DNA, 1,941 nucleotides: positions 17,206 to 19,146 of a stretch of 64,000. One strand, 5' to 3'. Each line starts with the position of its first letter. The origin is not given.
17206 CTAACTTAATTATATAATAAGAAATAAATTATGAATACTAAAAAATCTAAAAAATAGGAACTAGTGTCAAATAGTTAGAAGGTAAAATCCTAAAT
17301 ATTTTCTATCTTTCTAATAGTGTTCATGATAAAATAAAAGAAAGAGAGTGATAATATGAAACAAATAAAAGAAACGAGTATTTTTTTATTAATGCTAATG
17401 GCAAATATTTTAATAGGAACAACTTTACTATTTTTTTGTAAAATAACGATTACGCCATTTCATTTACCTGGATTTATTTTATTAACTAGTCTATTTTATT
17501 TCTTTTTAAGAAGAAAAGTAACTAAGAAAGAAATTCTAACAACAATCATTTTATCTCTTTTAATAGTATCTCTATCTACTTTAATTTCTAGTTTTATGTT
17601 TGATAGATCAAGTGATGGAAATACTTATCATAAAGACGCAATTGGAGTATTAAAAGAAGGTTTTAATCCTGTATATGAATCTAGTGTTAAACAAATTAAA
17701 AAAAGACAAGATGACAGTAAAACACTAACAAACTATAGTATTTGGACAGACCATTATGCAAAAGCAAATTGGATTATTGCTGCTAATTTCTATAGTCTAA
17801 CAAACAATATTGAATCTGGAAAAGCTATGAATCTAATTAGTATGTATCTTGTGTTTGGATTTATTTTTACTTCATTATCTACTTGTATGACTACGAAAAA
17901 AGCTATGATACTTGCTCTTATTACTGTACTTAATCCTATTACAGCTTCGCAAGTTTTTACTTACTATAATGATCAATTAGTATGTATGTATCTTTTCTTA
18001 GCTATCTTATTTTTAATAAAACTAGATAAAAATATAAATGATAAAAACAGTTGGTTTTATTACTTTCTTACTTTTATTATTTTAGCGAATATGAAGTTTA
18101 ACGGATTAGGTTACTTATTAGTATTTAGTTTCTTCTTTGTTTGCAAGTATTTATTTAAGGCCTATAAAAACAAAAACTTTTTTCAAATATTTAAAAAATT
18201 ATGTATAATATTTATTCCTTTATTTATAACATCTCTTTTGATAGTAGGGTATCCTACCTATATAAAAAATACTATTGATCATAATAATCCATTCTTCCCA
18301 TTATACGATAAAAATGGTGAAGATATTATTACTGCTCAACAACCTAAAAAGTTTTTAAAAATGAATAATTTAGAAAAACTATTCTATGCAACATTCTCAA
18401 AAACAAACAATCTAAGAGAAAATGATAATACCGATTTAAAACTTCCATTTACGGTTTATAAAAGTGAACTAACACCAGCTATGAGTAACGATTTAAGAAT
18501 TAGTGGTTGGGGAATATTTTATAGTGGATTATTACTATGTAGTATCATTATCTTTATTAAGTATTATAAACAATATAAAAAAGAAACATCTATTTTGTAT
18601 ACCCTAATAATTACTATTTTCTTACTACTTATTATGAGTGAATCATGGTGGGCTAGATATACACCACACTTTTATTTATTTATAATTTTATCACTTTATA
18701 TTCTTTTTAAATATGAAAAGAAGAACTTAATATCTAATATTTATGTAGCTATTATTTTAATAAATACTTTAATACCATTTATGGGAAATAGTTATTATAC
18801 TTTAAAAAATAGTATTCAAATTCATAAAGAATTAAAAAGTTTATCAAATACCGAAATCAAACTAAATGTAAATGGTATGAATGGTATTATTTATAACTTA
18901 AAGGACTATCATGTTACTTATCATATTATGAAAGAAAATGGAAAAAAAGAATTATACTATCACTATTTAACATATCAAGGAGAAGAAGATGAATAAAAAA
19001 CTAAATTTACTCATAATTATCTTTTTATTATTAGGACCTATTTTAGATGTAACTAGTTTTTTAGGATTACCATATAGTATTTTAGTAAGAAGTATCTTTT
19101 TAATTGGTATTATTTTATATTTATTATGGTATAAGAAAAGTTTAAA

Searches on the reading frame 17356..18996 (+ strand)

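Call 7: search_protein_families(library=pfam, proteins=[window:17356-18996:+], max_evalue=0.01)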
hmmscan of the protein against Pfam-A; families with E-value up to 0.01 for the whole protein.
window:17356-18996:+ (546 aa): 1 family
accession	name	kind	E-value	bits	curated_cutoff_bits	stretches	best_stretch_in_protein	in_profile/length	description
PF13231.12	PMT_2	-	0.0042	17.8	26.1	1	137-292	6-154/160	Dolichyl-phosphate-mannose-protein mannosyltransferase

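Call 8: search_protein_families(library=ncbifam, proteins=[window:17356-18996:+], max_evalue=0.01)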
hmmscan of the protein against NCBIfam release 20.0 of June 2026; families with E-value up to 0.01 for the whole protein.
window:17356-18996:+ (546 aa): 0 families
